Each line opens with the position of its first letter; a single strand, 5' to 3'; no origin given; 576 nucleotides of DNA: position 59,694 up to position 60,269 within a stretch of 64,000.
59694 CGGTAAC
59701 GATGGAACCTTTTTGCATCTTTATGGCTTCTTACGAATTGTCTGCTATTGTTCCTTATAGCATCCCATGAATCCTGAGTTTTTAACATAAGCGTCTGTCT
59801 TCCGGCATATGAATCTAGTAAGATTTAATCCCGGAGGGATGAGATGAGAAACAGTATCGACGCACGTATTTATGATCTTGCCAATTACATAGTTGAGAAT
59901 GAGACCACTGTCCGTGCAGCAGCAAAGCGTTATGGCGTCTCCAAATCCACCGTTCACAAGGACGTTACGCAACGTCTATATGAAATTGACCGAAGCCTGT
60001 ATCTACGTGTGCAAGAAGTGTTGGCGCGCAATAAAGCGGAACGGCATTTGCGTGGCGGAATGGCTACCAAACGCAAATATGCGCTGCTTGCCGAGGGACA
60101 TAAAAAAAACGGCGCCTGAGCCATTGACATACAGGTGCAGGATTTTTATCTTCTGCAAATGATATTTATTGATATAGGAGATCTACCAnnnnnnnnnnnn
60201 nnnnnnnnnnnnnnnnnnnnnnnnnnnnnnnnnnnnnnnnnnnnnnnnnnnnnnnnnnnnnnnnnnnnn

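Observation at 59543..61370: S-box (SAM-I) leader precedes spoIIID, with metK only one gene further downstream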

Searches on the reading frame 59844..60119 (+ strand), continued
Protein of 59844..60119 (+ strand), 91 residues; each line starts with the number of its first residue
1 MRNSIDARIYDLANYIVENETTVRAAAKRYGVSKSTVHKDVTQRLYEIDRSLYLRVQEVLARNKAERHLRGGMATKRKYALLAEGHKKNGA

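Call 56: search_protein_families(library=ncbifam, proteins=[P0001, P0012, P0014, P0009, P0020, P0025, P0071, P0017], max_evalue=1e-10)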
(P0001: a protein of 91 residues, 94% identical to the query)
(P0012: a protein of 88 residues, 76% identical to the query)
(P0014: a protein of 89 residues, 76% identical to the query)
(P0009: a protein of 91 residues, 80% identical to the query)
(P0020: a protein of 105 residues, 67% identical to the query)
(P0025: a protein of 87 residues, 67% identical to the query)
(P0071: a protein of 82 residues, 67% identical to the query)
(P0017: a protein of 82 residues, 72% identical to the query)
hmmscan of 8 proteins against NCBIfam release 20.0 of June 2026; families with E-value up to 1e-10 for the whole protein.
P0001 (91 aa): 1 family
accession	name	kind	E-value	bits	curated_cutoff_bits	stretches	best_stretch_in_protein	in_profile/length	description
TIGR02844.1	spore_III_D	equivalog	1.9e-30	105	111.5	1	2-80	1-79/80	sporulation transcriptional regulator SpoIIID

P0012 (88 aa): 1 family
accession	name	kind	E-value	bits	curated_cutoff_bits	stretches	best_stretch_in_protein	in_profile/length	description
TIGR02844.1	spore_III_D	equivalog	1.6e-27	95.6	111.5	1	2-80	1-79/80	sporulation transcriptional regulator SpoIIID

P0014 (89 aa): 1 family
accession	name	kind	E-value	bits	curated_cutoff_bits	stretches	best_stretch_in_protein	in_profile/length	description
TIGR02844.1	spore_III_D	equivalog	4.5e-27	94.2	111.5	1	2-80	1-79/80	sporulation transcriptional regulator SpoIIID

P0009 (91 aa): 1 family
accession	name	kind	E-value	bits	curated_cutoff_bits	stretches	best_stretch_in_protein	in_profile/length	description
TIGR02844.1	spore_III_D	equivalog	4.5e-29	100.6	111.5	1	4-80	3-79/80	sporulation transcriptional regulator SpoIIID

P0020 (105 aa): 1 family
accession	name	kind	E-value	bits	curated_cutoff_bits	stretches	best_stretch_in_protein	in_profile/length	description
TIGR02844.1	spore_III_D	equivalog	1.7e-35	121.1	111.5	1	20-96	3-79/80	sporulation transcriptional regulator SpoIIID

P0025 (87 aa): 1 family
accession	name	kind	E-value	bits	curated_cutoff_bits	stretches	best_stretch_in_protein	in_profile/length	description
TIGR02844.1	spore_III_D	equivalog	3.6e-34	116.9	111.5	1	4-80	3-79/80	sporulation transcriptional regulator SpoIIID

P0071 (82 aa): 1 family
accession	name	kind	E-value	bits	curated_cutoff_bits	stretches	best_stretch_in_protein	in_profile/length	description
TIGR02844.1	spore_III_D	equivalog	3.6e-33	113.7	111.5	1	5-80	4-79/80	sporulation transcriptional regulator SpoIIID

P0017 (82 aa): 1 family
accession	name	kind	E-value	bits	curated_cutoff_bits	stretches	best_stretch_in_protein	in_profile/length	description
TIGR02844.1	spore_III_D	equivalog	1.9e-33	114.6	111.5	1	5-80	4-79/80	sporulation transcriptional regulator SpoIIID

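Call 60: find_encoding_contigs(protein=P0003, flank=2000, max_places=1)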
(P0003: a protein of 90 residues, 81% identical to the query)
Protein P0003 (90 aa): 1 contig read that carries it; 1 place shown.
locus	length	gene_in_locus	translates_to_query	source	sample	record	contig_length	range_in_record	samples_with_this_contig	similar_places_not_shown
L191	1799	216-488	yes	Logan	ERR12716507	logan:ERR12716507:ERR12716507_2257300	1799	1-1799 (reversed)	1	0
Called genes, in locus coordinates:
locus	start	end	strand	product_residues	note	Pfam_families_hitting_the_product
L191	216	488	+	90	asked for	PF12116:SpoIIID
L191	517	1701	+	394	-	PF00438:S-AdoMet_synt_N, PF02772:S-AdoMet_synt_M, PF02773:S-AdoMet_synt_C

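Call 61: find_encoding_contigs(protein=P0004, flank=2000, max_places=1)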
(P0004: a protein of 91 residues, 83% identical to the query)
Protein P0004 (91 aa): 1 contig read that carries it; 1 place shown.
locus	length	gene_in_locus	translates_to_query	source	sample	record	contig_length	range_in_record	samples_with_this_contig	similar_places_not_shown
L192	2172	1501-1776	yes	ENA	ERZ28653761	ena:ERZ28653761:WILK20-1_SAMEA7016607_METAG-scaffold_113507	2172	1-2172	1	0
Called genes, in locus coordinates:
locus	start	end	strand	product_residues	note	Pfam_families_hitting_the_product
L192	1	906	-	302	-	?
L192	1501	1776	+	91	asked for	PF12116:SpoIIID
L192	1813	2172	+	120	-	?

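Call 62: find_encoding_contigs(protein=P0011, flank=2000, max_places=1)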
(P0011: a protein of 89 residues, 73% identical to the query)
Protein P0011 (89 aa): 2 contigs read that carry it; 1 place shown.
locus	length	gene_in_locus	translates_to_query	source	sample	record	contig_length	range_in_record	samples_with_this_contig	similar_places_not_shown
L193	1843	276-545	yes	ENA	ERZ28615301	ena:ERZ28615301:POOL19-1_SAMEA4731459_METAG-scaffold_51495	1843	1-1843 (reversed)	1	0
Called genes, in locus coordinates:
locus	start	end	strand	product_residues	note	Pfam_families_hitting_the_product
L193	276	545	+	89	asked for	PF12116:SpoIIID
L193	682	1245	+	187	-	-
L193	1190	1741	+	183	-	PF06723:MreB_Mbl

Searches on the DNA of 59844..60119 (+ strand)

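Call 13: search_rna_families(sources=[L001, L081, L082, L083, L084, L085, L086, L087], threshold=gathering, show_alignments=4)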
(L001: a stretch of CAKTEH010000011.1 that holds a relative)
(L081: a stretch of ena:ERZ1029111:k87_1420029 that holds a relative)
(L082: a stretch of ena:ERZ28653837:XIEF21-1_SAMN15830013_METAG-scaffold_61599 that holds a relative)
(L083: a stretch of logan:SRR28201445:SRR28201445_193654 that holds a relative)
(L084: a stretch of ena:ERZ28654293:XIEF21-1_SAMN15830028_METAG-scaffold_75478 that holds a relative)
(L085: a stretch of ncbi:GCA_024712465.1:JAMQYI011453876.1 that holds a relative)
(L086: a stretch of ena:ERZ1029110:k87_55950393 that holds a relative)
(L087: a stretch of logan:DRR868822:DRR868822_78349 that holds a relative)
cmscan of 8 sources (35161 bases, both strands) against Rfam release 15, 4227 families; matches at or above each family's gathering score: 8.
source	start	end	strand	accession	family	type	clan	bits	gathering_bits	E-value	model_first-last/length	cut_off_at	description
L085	3796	3891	+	RF00162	SAM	Cis-reg; riboswitch;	CL00012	52.5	44.4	1.8e-09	1-108/108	no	SAM riboswitch aptamer (S box leader)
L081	1674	1767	+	RF00162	SAM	Cis-reg; riboswitch;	CL00012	50.9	44.4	5.2e-09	1-108/108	no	SAM riboswitch aptamer (S box leader)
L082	1009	1102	+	RF00162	SAM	Cis-reg; riboswitch;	CL00012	50.9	44.4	5.2e-09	1-108/108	no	SAM riboswitch aptamer (S box leader)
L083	2864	2957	+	RF00162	SAM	Cis-reg; riboswitch;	CL00012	50.9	44.4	5.2e-09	1-108/108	no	SAM riboswitch aptamer (S box leader)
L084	966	1059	+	RF00162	SAM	Cis-reg; riboswitch;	CL00012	50.9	44.4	5.2e-09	1-108/108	no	SAM riboswitch aptamer (S box leader)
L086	2425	2520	+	RF00162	SAM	Cis-reg; riboswitch;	CL00012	49.9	44.4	1e-08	1-108/108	no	SAM riboswitch aptamer (S box leader)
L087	1137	1233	+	RF00162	SAM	Cis-reg; riboswitch;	CL00012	49.6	44.4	1.2e-08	1-108/108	no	SAM riboswitch aptamer (S box leader)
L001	3729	3824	+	RF00162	SAM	Cis-reg; riboswitch;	CL00012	47.3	44.4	5.7e-08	1-108/108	no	SAM riboswitch aptamer (S box leader)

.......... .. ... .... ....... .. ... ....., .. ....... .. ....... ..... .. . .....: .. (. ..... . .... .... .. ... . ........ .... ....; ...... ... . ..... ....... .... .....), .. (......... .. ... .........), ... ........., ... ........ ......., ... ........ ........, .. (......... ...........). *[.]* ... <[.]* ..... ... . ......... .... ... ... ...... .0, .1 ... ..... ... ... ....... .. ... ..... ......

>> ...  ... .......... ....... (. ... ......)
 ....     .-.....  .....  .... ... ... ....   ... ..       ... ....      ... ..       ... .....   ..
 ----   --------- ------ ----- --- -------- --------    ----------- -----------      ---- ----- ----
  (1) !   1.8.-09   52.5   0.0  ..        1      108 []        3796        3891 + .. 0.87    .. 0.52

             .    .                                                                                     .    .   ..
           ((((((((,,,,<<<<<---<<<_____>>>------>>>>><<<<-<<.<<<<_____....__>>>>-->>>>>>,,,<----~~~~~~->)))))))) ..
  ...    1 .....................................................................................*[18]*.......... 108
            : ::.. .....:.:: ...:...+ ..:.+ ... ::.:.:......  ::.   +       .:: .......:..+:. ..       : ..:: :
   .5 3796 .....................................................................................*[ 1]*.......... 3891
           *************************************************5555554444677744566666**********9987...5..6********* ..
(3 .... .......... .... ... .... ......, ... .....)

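Call 64: search_rna_families(sources=[L191, L192, L193], threshold=gathering)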
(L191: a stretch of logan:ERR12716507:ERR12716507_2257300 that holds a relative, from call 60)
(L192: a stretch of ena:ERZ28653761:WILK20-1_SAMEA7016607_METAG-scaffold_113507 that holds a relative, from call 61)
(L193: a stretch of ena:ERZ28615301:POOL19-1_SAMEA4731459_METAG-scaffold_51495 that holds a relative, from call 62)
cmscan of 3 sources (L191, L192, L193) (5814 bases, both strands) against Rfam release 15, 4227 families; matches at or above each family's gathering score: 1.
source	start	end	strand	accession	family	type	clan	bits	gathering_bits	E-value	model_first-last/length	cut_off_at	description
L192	1277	1405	+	RF00162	SAM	Cis-reg; riboswitch;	CL00012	59.4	44.4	2.8e-12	1-108/108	no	SAM riboswitch aptamer (S box leader)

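Call 79: search_rna_families(sources=[L040, L080, L057, L007, L010, L015, L031, L054, L037, L038, L003, L028, L034], threshold=gathering)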
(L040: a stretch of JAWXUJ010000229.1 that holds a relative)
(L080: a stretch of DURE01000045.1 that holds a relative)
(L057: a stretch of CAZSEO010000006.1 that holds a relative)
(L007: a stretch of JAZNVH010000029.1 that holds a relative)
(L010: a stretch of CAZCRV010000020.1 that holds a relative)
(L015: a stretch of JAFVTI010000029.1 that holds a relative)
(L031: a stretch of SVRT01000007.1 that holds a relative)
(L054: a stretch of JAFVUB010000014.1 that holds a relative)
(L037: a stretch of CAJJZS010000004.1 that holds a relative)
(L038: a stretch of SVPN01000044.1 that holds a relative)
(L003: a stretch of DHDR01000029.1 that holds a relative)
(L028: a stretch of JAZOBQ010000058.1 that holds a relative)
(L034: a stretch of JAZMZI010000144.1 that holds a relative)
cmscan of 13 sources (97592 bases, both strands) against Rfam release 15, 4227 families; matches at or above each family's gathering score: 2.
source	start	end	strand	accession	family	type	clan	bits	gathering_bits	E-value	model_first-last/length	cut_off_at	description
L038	4301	4384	+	RF00005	tRNA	Gene; tRNA;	CL00001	54.3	29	9.8e-09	1-71/71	no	tRNA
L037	4478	4579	+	RF00167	Purine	Cis-reg; riboswitch;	CL00123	54.2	37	2.7e-06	1-102/102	no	Purine riboswitch aptamer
